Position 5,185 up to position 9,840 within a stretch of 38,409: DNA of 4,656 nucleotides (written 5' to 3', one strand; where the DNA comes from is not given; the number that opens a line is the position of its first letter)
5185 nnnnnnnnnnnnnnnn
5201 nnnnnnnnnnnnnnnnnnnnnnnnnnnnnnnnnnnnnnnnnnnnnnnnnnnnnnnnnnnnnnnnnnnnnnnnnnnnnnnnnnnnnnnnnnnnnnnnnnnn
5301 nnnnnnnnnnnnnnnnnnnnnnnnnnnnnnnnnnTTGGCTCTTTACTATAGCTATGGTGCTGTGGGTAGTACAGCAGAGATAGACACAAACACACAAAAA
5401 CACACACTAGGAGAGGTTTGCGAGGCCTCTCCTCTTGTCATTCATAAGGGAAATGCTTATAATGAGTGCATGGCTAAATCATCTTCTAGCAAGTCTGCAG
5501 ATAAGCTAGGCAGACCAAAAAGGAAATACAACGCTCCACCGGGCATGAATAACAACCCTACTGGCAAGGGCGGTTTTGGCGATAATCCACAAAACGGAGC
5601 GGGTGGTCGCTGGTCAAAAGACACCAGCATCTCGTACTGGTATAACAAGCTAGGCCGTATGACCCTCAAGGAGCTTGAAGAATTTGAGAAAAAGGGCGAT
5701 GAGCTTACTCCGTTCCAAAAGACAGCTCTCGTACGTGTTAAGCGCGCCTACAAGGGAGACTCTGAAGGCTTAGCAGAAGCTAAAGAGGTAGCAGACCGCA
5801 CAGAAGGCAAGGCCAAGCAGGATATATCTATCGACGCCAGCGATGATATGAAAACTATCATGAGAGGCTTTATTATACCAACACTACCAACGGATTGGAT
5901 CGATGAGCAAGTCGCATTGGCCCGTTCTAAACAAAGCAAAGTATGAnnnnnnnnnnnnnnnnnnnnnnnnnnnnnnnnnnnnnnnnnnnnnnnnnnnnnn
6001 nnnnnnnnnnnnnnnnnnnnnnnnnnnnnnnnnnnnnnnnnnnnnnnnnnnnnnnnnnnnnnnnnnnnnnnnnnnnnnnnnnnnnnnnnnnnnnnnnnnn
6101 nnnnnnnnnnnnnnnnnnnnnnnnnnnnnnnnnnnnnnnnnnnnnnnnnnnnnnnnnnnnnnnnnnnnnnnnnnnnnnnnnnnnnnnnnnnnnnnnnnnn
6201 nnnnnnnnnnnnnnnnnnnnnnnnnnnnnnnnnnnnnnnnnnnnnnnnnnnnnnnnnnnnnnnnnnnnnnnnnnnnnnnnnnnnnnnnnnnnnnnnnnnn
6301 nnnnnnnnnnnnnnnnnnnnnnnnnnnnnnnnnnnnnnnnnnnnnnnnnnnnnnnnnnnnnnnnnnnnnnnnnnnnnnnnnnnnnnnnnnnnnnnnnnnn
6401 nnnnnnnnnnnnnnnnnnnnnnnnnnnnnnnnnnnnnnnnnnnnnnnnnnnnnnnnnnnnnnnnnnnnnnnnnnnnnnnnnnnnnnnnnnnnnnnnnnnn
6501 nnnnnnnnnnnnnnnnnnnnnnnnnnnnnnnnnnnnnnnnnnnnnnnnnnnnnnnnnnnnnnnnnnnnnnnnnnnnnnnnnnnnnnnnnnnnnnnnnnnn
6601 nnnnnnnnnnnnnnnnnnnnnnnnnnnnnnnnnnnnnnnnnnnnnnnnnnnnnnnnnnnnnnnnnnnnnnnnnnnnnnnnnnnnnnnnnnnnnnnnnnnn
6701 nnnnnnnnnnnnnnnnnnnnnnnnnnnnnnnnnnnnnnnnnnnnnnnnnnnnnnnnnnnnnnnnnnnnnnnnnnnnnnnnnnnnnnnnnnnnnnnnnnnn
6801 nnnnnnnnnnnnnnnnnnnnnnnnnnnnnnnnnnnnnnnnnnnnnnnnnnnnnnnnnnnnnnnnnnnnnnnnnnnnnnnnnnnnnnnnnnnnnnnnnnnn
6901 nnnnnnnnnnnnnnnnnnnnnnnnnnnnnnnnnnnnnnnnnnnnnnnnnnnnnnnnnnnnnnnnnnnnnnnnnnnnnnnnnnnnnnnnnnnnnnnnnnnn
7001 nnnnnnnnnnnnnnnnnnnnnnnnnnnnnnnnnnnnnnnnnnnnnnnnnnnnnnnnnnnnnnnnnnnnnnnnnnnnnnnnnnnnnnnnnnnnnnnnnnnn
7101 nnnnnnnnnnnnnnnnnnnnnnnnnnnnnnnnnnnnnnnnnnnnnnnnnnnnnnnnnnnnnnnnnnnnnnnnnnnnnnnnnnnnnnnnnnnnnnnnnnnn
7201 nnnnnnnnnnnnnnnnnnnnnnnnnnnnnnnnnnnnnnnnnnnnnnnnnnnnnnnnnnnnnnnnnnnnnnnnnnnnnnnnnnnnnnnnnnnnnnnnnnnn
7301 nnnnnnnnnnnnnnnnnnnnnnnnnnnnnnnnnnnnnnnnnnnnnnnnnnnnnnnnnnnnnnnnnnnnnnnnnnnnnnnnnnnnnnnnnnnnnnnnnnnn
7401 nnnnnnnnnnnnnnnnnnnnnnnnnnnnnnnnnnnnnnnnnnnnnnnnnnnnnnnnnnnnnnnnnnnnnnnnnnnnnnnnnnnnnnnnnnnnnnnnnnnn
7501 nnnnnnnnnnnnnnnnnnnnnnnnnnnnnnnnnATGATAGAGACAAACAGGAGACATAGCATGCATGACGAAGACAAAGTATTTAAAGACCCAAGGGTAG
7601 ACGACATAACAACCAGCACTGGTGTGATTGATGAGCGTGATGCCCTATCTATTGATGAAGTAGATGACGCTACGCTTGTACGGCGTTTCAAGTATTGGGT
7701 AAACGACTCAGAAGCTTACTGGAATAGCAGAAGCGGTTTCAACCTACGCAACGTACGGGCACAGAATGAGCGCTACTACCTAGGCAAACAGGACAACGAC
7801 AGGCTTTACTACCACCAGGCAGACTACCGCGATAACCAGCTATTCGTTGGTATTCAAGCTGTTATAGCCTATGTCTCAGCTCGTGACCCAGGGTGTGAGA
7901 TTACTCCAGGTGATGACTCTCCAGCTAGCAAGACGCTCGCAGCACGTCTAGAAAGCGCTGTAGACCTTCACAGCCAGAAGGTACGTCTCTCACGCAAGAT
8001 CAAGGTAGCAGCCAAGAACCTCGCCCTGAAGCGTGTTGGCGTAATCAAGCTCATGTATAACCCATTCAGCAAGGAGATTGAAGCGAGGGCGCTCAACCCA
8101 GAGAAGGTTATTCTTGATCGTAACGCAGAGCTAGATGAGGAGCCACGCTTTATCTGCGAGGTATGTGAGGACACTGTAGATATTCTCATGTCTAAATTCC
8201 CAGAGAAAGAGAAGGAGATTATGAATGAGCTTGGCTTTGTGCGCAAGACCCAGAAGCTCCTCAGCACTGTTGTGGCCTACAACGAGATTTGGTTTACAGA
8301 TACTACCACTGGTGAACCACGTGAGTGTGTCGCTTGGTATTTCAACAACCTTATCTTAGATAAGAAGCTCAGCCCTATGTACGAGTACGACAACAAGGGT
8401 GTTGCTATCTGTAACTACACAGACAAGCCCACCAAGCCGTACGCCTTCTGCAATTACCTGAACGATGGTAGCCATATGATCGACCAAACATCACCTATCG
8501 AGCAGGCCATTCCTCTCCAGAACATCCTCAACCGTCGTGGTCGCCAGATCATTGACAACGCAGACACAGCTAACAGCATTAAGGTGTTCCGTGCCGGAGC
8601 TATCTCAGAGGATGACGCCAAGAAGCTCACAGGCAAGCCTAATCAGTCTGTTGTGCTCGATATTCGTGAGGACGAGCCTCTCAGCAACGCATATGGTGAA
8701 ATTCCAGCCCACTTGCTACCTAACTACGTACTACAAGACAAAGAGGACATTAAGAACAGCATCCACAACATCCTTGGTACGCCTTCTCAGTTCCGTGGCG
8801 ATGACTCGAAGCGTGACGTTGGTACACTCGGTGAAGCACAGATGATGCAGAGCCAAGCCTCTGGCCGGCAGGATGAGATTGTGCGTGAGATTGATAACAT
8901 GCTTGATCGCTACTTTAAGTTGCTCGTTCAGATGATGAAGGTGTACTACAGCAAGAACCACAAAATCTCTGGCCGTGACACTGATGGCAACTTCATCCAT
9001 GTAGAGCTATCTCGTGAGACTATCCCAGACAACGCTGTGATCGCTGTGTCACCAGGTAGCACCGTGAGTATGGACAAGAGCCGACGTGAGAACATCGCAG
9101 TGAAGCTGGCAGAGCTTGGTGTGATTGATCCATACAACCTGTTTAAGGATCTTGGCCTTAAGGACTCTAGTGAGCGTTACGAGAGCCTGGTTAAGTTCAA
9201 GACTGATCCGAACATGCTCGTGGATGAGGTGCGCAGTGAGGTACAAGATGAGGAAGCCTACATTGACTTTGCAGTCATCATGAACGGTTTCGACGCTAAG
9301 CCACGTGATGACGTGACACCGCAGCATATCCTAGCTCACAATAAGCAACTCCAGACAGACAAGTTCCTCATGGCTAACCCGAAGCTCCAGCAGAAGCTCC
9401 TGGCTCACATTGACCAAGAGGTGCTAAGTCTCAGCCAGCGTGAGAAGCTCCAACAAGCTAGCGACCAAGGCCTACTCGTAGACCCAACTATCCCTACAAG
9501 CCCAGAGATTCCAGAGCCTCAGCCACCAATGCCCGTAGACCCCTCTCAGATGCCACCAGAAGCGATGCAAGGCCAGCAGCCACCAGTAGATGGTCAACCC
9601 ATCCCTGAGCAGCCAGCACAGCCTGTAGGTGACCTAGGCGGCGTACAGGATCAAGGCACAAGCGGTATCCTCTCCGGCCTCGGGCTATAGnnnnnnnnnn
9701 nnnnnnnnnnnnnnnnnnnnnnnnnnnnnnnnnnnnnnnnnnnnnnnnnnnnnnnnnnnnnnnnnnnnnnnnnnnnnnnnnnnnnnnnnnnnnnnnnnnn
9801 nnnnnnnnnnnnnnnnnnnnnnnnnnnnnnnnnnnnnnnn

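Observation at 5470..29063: Non-canonical late-module order: lysis genes mid-module and the major capsid gene last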

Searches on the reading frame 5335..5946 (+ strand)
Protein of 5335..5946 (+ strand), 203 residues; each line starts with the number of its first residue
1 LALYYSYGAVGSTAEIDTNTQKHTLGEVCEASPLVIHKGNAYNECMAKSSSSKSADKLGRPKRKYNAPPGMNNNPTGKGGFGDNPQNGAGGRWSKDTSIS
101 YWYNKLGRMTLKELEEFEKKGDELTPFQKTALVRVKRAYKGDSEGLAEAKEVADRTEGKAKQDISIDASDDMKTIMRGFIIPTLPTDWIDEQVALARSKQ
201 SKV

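Call 4: search_protein_families(library=phrogs, proteins=[window:5335-5946:+], max_evalue=0.01)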
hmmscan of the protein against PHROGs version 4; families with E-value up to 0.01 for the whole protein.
window:5335-5946:+ (203 aa): 1 family
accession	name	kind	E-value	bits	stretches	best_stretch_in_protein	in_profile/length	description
phrog_21813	-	unknown function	0.0015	18.9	1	69-116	20-66/218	-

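Call 8: search_protein_families(library=pfam, proteins=[window:5335-5946:+], max_evalue=0.01)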
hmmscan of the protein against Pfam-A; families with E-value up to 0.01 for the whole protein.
window:5335-5946:+ (203 aa): 0 families

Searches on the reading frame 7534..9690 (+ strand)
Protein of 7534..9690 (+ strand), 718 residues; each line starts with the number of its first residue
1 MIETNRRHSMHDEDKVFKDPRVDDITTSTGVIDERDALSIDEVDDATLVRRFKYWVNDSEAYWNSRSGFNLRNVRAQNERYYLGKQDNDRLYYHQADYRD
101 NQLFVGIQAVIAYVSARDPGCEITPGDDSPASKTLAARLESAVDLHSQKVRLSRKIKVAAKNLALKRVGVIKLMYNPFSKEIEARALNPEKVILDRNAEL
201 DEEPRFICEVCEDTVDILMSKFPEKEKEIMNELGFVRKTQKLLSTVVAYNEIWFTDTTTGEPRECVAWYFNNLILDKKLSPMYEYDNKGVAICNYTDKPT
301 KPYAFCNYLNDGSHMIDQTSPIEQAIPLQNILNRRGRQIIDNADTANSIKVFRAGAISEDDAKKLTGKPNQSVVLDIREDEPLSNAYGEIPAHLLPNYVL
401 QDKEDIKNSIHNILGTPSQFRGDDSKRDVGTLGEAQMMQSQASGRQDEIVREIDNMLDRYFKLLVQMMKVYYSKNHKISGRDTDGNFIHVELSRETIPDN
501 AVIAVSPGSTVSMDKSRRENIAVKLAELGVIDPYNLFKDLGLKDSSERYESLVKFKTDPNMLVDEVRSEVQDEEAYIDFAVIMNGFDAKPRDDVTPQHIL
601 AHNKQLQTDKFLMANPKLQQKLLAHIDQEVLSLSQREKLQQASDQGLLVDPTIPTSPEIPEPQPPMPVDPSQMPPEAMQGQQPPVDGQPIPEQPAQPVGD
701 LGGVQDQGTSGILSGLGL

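Call 4: search_protein_families(library=phrogs, proteins=[window:7534-9690:+], max_evalue=0.01)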
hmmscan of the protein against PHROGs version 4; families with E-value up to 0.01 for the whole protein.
window:7534-9690:+ (718 aa): 1 family
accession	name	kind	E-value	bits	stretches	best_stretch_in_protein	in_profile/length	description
phrog_156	-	head and packaging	4.8e-13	49.4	1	75-498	33-487/681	portal protein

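Call 8: search_protein_families(library=pfam, proteins=[window:7534-9690:+], max_evalue=0.01)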
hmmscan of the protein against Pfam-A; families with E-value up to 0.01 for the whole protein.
window:7534-9690:+ (718 aa): 1 family
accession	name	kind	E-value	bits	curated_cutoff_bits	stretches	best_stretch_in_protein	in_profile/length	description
PF23899.1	SU10_portal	-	1.4e-08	34.1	30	1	180-506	189-507/593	Phage SU10 portal protein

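Call 69: search_dna_similar(query=window:7534-9690:+, collection=phages, mode=protein, max_evalue=0.00001, max_rows=25)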
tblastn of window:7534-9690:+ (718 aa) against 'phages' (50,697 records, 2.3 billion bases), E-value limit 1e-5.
Records with a match: 2; places in all: 2; records where one place covers at least 80% of the query: 1.
Best place of each record, by identity: <60% 2.
By first word of the organism name: TM7 1; Caudoviricetes 1.
By host as written in the record: candidate division TM7 DolZOral124_TM7_55_12 1; - 1.
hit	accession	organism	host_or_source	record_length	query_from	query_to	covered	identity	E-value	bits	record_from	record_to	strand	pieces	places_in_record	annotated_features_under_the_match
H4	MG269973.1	TM7 phage DolZOral124_53_65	candidate division TM7 ...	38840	20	649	88%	54.3%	0e+0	715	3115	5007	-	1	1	hypothetical protein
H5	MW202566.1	Caudoviricetes sp.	Manatee Spring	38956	56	555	70%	25.3%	4e-34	146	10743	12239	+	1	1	portal protein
